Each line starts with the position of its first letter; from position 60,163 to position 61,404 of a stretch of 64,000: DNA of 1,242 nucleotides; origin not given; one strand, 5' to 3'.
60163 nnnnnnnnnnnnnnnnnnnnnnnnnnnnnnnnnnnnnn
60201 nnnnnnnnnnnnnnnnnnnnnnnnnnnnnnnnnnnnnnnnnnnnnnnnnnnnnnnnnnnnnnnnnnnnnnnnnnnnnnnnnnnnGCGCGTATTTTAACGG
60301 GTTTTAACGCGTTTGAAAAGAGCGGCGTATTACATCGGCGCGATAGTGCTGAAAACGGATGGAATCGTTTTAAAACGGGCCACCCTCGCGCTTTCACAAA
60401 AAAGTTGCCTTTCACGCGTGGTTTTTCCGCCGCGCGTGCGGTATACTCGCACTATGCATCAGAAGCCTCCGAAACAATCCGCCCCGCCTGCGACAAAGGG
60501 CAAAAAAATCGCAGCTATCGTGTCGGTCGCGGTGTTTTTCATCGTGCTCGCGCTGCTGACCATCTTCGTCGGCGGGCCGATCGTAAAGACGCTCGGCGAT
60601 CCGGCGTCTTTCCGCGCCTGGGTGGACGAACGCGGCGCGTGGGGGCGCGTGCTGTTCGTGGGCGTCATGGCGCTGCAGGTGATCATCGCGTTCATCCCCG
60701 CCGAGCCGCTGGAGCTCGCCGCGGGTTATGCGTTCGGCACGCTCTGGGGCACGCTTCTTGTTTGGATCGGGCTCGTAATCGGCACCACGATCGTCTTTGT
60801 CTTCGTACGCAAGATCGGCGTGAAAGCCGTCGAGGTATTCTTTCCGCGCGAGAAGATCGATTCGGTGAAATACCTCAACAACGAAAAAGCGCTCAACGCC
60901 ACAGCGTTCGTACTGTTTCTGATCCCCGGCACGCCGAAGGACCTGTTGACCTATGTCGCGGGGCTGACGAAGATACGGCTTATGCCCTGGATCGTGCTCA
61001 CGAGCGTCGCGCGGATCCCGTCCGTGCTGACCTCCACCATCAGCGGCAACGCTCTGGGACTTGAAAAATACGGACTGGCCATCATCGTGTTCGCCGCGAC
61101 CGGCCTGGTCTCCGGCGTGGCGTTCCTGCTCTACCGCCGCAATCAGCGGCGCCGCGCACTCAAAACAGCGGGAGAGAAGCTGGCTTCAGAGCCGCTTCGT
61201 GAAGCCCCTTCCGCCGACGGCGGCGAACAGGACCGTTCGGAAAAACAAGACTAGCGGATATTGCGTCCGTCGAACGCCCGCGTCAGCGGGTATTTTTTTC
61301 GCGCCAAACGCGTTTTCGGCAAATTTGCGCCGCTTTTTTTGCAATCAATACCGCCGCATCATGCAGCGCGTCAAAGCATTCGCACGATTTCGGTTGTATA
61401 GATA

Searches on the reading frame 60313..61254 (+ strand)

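Call 58: search_protein_families(library=pfam, proteins=[window:60313-61254:+], max_evalue=0.001)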
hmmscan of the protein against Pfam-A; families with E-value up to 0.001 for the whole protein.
window:60313-61254:+ (313 aa): 1 family
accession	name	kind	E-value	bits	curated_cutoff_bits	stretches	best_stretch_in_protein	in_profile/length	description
PF09335.16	VTT_dom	-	1.7e-17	64.5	33.9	1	128-245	1-121/123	VTT domain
